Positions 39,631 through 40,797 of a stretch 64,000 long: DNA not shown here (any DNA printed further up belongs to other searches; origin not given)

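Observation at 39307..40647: Two-gene operon: unknown 288-aa protein plus stand-alone TIR protein (Thoeris-like logic, unrecognised partner)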

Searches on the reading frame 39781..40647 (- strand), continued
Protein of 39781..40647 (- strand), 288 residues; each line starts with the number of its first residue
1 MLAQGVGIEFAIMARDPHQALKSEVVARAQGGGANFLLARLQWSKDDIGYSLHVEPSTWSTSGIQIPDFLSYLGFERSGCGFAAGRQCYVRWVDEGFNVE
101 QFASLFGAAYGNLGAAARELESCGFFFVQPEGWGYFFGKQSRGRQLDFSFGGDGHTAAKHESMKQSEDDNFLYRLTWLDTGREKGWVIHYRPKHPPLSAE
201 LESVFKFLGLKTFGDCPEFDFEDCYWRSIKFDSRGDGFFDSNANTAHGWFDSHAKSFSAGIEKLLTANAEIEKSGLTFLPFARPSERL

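Call 59: search_protein_families(library=pfam, proteins=[L062:5780-6601:+, L062:6604-7860:+, L064:5834-6691:+, L066:5876-6742:+, L067:5807-7228:+, L067:7232-7891:+, L067:7897-8451:+, L064:7104-9596:+], max_evalue=0.1)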
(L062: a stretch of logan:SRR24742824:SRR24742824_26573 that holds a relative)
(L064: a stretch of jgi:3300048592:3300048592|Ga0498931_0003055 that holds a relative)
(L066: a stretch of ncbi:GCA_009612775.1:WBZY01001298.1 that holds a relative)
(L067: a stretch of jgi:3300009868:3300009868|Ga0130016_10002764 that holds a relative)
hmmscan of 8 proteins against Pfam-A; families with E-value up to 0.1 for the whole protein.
L062:5780-6601:+ (273 aa): 2 families
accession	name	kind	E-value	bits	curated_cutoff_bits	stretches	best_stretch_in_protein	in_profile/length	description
PF00210.30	Ferritin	-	0.033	14.5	24.5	1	59-160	33-133/142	Ferritin-like domain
PF05511.16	ATP-synt_F6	-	0.061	14.2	27.9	0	106-154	5-53/97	Mitochondrial ATP synthase coupling factor 6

L062:6604-7860:+ (418 aa): 0 families

L064:5834-6691:+ (285 aa): 2 families
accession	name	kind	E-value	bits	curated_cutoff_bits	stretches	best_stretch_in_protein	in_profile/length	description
PF14337.13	Abi_alpha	-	0.035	14.5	29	0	94-182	6-93/196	Abortive infection alpha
PF21748.3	UPF0150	-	0.049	14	27.3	0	47-82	22-55/64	UPF0150-like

L066:5876-6742:+ (288 aa): 1 family
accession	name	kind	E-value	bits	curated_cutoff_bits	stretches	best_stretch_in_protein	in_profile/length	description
PF14337.13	Abi_alpha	-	0.04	14.4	29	0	94-182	6-93/196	Abortive infection alpha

L067:5807-7228:+ (473 aa): 1 family
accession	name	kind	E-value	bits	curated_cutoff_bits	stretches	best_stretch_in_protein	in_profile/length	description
PF08843.17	AbiEii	-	2e-20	74.2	22.5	1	29-204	1-168/238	Nucleotidyl transferase AbiEii toxin, Type IV TA system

L067:7232-7891:+ (219 aa): 3 families
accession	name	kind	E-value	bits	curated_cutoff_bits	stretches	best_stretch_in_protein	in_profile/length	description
PF24406.1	nSTAND_NTPase4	-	0.005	17.3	27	0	2-27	2-27/58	Novel STAND NTPase 4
PF23145.1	Zf_2nd_IFT121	-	0.072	13.2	25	0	64-101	9-44/45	IFT121, second zinc finger domain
PF14447.12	Prok-RING_4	-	0.092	13.1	27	0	94-104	33-43/46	Prokaryotic RING finger family 4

L067:7897-8451:+ (184 aa): 0 families

L064:7104-9596:+ (830 aa): 4 families
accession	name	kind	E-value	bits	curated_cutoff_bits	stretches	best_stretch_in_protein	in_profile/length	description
PF13304.12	AAA_21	-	5.3e-13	50.1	27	1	235-405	113-304/304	AAA domain, putative AbiEii toxin, Type IV TA system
PF13175.12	AAA_15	-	1.1e-11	45.4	32.1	2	221-404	216-374/374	AAA ATPase domain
PF02463.25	SMC_N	-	3.2e-05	23.9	40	1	42-69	18-45/220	RecF/RecN/SMC N terminal domain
PF13555.12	AAA_29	-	0.0082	16.3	27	1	36-72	10-46/61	P-loop containing region of AAA domain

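Call 60: search_protein_families(library=padloc, proteins=[L062:5780-6601:+, L062:6604-7860:+, L064:5834-6691:+, L066:5876-6742:+, L067:5807-7228:+, L067:7232-7891:+, P0003, P0130, P0171, L062:4756-4989:+], max_evalue=0.01)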
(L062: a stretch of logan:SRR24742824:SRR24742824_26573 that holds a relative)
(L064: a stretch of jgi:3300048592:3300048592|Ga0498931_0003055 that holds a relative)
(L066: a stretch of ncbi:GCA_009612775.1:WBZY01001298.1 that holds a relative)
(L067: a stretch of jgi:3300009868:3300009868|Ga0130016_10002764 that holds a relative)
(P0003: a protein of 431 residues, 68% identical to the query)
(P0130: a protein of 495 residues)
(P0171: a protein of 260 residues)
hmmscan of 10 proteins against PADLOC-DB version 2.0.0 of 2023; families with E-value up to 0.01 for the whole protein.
L062:5780-6601:+ (273 aa): 0 families

L062:6604-7860:+ (418 aa): 0 families

L064:5834-6691:+ (285 aa): 0 families

L066:5876-6742:+ (288 aa): 0 families

L067:5807-7228:+ (473 aa): 24 families
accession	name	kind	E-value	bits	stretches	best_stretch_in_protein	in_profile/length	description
PDLC02317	AbiEii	-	9.5e-46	154.5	2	1-228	1-225/396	AbiEii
PDLC02304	AbiEii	-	2.4e-45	153.5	1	1-230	1-210/260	AbiEii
PDLC02294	AbiEii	-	2.1e-19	68.4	1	1-231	1-209/260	AbiEii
PDLC02323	AbiEii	-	1e-18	65.9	1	1-215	1-192/248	AbiEii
PDLC02296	AbiEii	-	1.2e-11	42.3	1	36-200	38-193/282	AbiEii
PDLC02305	AbiEii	-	3.2e-11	41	1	3-205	4-191/306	AbiEii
PDLC02318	AbiEii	-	1.2e-10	39.3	1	30-201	28-180/280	AbiEii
PDLC02292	AbiEii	-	2.3e-10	38.8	1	7-108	14-105/283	AbiEii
PDLC02288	AbiEii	-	8e-10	36.1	1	6-193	16-188/294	AbiEii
PDLC02303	AbiEii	-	1.7e-09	35.5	1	3-202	2-179/249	AbiEii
PDLC02307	AbiEii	-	2.6e-09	35.2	1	38-205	17-145/219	AbiEii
PDLC02289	AbiEii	-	5.5e-08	30.7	1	8-119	19-131/309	AbiEii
PDLC02328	AbiEii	-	1.8e-07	29.2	1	42-205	13-142/203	AbiEii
PDLC02330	AbiEii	-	2.6e-07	28.6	1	35-204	18-158/219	AbiEii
PDLC02297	AbiEii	-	1.1e-06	26.2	1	4-192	5-193/307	AbiEii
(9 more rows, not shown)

L067:7232-7891:+ (219 aa): 0 families

P0003 (431 aa): 5 families
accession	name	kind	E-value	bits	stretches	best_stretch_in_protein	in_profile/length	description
PDLC05062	PDC-S66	-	8.3e-17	59.5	1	277-395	125-240/282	-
PDLC02421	Aga_TIR-PNTD1-PNTD2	-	1.8e-05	22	1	316-417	21-120/430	Class I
PDLC02403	Aga_TIR-PNTD1-PNTD2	-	0.00018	18.7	1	313-429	17-131/443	Class I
PDLC00417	ThsB1|ThsB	-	0.00029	18.4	1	299-396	166-260/303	TIR-like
PDLC02962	RT-TIR_XII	-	0.0016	15.4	1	297-401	343-444/478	single gene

P0130 (495 aa): 2 families
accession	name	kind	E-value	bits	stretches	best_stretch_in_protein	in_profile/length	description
PDLC02016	SAVED_CHAT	-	5.2e-06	23.6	1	300-467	284-451/498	-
PDLC02988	chat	-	3.6e-05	21.1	1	306-388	6-72/455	-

P0171 (260 aa): 0 families

L062:4756-4989:+ (77 aa): 2 families
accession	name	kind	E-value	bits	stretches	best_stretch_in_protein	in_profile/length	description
PDLC04942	PDC-S16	-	4.4e-29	99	1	1-72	1-73/75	-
PDLC04941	PDC-S16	-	7.3e-29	98.4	1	1-72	1-73/75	-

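Call 63: predict_structure(alignment_id=A2)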
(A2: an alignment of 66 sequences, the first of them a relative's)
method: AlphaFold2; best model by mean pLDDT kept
length: 431 residues; sequences in the alignment: 66
mean_pLDDT: 87.3   pTM: 0.83
mean pLDDT of the five models: 87.3, 87.0, 86.8, 86.3, 86.0
residues with pLDDT >= 90: 217; 70-90: 176; 50-70: 32; < 50: 6
segments of 3 or more residues with pLDDT < 50: 291-295
pLDDT, mean of each block of 10 residues (from residue 1): 78 94 93 92 90 92 91 88 95 97 97 92 77 72 91 96 95 94 87 93 94 95 68 95 97 95 89 79 78 58 87 90 88 78 87 89 86 84 77 87 67 91 91 81
secondary structure, 60 per line:
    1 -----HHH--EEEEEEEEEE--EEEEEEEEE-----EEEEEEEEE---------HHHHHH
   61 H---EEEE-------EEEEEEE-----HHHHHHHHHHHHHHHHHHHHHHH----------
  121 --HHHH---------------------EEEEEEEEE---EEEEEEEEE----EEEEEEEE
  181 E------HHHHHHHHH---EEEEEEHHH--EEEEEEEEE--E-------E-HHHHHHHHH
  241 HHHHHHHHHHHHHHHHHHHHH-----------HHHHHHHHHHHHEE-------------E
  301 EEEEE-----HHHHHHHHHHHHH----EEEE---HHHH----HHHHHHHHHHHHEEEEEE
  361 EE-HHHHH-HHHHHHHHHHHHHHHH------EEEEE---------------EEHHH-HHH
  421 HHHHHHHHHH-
elements in order: E11-20 E23-31 E37-45 H55-61 E65-68 E76-82 H88-110 H123-126 E148-156 E160-168 E173-181 H188-196 E200-205 E211-219 H232-261 H273-284 E300-305 H311-323 E328-331 H335-338 H343-354 E355-362 H364-368 H370-385 E392-396 H418-430

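Call 66: find_related_loci(query=A2, collection=metagenome_contigs, flank=3000)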
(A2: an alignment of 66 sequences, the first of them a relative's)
Query A2 (431 aa) in metagenome_contigs; peptide patterns used: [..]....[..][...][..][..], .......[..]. (x = any residue, [..] = any of these).
563 stretches matched a pattern; 422 encode a relative of the query (tblastn E <= 1e-3); the best 80 are kept; 80 distinct loci.
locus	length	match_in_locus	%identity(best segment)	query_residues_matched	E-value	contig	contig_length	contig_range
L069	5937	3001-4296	81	1-431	0e+0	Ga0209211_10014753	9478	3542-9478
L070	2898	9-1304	81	1-431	0e+0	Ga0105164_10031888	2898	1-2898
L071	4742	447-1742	81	1-431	0e+0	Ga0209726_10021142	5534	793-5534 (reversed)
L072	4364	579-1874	81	1-431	0e+0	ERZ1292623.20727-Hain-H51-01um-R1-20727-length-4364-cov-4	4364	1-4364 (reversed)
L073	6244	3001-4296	81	1-431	0e+0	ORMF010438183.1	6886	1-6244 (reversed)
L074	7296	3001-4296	80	1-431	0e+0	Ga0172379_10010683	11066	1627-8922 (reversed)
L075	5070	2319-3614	80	1-431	0e+0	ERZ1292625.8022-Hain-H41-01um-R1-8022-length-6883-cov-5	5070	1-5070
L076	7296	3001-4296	80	1-431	0e+0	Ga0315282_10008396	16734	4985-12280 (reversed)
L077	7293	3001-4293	80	2-431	0e+0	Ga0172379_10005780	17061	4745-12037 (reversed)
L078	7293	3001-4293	80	1-431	0e+0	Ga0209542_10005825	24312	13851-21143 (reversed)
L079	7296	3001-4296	80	1-431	0e+0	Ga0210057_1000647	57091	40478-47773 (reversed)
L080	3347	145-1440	79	1-431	0e+0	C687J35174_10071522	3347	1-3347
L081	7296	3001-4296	80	1-431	0e+0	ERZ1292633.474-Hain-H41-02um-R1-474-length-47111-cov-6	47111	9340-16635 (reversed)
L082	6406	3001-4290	79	1-429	0e+0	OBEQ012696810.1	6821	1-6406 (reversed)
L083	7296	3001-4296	79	1-431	0e+0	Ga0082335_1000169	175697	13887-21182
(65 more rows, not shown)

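Call 67: find_related_loci(query=A2, collection=viral_contigs, flank=8000)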
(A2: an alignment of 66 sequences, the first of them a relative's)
Query A2 (431 aa) in viral_contigs; peptide patterns used: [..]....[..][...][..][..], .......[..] (x = any residue, [..] = any of these).
16 stretches matched a pattern; 2 encode a relative of the query (tblastn E <= 1e-3); 2 distinct loci.
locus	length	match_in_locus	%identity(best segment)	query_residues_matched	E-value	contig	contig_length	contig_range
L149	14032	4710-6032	57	2-430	7e-177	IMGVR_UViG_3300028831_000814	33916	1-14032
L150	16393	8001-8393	43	299-429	2e-30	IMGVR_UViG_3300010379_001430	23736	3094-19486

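Call 71: search_protein_families(library=padloc, alignment_id=A5, max_evalue=0.00001)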
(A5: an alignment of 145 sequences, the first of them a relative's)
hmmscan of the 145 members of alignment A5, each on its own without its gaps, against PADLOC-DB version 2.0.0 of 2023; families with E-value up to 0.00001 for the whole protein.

A. member 1, L006:2938-3684:+ (249 aa): 4 families
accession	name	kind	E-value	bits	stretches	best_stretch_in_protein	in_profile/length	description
PDLC01447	Cas4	-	8.6e-11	40.6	1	24-243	5-154/161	"CAS-I,CAS-II,CAS-III,CAS-IV,CAS-V,CAS-VI; acquisition_associated"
PDLC01250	Cas4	-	1.1e-10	40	1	94-243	38-164/168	"CAS-I,CAS-II,CAS-III,CAS-IV,CAS-V,CAS-VI; acquisition_associated"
PDLC00943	Cas4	-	2.8e-10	38.4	1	123-243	72-175/180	CRISPR-associated protein Cas4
PDLC00944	Cas4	-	9.2e-10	37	1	118-244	66-174/177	Cas4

B. families by the number of members that match (of 145 scanned): 537 families (the first 25 are shown)
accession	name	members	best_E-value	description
PDLC03638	MTase_III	3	1.5e-64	Type III methyltransferase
PDLC04134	mad2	3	9.6e-61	mads_2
PDLC02979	AriA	3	1.5e-49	-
PDLC03354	MTase_II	3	4.1e-49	Type II methyltransferase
PDLC03339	MTase_II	3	6.7e-28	Type II methyltransferase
PDLC03299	MTase_II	3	8.8e-27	Type II methyltransferase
PDLC03371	MTase_II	3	1.4e-24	Type II methyltransferase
PDLC03216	MTase_II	3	2e-20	Type II methyltransferase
PDLC04135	mad3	3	1.6e-19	mads_3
PDLC03738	oMTase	3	4.4e-19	orphan methyltransferase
PDLC00271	PtuA1|PtuA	3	2.6e-17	AAA ATPase domain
PDLC02981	AriAB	3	3.8e-17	-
PDLC02980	AriA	3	1.6e-16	-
PDLC03387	MTase_II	3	2.6e-16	Type II methyltransferase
PDLC03353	MTase_II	3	3.7e-16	Type II methyltransferase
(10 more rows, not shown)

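Call 72: search_protein_families(library=pfam, alignment_id=A5, max_evalue=0.00001)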
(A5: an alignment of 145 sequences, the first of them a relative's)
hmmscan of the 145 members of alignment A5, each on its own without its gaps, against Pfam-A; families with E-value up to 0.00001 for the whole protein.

A. member 1, L006:2938-3684:+ (249 aa): 1 family
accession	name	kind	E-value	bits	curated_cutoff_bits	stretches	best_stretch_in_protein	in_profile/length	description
PF12705.13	PDDEXK_1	-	1.1e-15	58.7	22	1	90-243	111-243/247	PD-(D/E)XK nuclease superfamily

B. families by the number of members that match (of 145 scanned): 113 families (the first 25 are shown)
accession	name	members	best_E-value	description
PF00589.27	Phage_integrase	4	7.5e-25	Phage integrase family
PF13175.12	AAA_15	3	5.6e-51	AAA ATPase domain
PF01555.25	N6_N4_Mtase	3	4e-49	DNA methylase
PF13304.12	AAA_21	3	4.9e-15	AAA domain, putative AbiEii toxin, Type IV TA system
PF13635.12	DUF4143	2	6.8e-52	Domain of unknown function (DUF4143)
PF01734.28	Patatin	2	7.6e-29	Patatin-like phospholipase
PF13173.12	AAA_14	2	5e-27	AAA domain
PF13476.12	AAA_23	2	7.2e-19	AAA domain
PF02463.25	SMC_N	2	6.6e-18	RecF/RecN/SMC N terminal domain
PF06114.19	Peptidase_M78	2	1.3e-14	IrrE N-terminal-like domain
PF04851.21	ResIII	2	5.8e-12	Type III restriction enzyme, res subunit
PF14659.12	Phage_int_SAM_3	2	1.8e-07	Phage integrase, N-terminal SAM-like domain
PF01039.27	Carboxyl_trans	1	3.3e-199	Carboxyl transferase domain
PF02867.20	Ribonuc_red_lgC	1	1.7e-124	Ribonucleotide reductase, barrel domain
PF18754.6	Nmad3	1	8e-77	Nucleotide modification associated domain 3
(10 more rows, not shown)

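Call 86: search_protein_families(library=phrogs, proteins=[window:39784-40611:-, L062:5780-6601:+, L062:6604-7860:+], max_evalue=0.01)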
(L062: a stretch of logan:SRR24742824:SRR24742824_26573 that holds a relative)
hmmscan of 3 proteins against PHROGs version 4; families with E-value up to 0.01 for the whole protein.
window:39784-40611:- (276 aa): 0 families

L062:5780-6601:+ (273 aa): 0 families

L062:6604-7860:+ (418 aa): 0 families

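Call 89: list_cluster_members(proteins=[P0001, P0089, P0130, P0269])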
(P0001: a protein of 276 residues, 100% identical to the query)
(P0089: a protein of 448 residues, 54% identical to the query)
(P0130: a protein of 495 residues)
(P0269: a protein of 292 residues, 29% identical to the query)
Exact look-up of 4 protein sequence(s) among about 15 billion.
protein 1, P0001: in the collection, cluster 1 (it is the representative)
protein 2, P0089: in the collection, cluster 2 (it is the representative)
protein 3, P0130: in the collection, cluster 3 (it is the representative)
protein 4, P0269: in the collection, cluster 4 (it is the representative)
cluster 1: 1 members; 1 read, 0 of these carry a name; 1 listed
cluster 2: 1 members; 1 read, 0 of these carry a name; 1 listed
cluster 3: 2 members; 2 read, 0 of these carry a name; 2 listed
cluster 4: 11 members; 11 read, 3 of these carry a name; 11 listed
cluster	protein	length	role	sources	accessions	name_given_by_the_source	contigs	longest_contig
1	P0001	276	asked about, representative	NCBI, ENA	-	-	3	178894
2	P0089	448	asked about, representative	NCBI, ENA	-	-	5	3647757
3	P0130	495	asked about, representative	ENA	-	-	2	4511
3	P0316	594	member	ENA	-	-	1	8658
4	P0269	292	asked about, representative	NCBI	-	-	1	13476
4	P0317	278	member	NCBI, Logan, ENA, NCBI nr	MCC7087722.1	MAG: hypothetical protein IT295_01090 [Dehalococcoidia bacterium] | hypothetical protein [Dehalococcoidia bacterium]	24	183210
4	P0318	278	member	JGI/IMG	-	hypothetical protein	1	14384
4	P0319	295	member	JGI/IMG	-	hypothetical protein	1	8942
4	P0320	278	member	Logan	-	-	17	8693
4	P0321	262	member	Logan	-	-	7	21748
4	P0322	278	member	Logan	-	-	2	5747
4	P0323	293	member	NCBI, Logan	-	-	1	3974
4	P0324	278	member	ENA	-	-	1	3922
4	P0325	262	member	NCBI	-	-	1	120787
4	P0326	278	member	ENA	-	-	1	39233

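Call 90: search_protein_families(library=pfam, proteins=[P0316, L149:4701-6047:+, L149:4202-4699:+, L149:6049-6714:-], max_evalue=0.001)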
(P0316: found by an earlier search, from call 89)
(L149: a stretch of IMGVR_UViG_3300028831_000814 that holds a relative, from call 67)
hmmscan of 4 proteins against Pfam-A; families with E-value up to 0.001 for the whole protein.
P0316 (594 aa): 1 family
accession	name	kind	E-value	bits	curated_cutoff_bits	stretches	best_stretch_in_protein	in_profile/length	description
PF12770.12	CHAT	-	1.7e-14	54.4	24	1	399-566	69-260/289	CHAT domain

L149:4701-6047:+ (448 aa): 2 families
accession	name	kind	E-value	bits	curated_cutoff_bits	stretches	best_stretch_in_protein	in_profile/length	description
PF13676.11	TIR_2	-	1.9e-17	64.3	28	1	316-429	1-109/122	TIR domain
PF01582.25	TIR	-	0.00054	20.2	21.3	1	314-409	2-94/179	TIR domain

L149:4202-4699:+ (165 aa): 0 families

L149:6049-6714:- (221 aa): 1 family
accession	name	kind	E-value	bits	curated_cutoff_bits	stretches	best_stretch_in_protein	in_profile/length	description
PF00239.26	Resolvase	-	1.6e-41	142.2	23.3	1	42-175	2-144/145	Resolvase, N terminal domain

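Call 91: find_encoding_contigs(protein=P0316, flank=5000, max_places=2)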
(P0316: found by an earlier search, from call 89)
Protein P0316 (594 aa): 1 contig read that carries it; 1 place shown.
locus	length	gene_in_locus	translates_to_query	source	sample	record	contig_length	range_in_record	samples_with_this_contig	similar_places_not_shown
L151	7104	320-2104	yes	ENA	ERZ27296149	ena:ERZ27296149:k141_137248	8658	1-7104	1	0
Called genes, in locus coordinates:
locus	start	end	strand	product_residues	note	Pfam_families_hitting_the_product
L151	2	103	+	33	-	?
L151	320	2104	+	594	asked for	PF12770:CHAT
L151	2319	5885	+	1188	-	PF24883:NPHP3_N (faint), PF13401:AAA_22 (faint)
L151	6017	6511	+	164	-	-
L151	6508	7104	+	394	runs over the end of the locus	PF01381:HTH_3, PF12844:HTH_19, PF13560:HTH_31, PF24250:HVO_2718 (faint), PF06114:Peptidase_M78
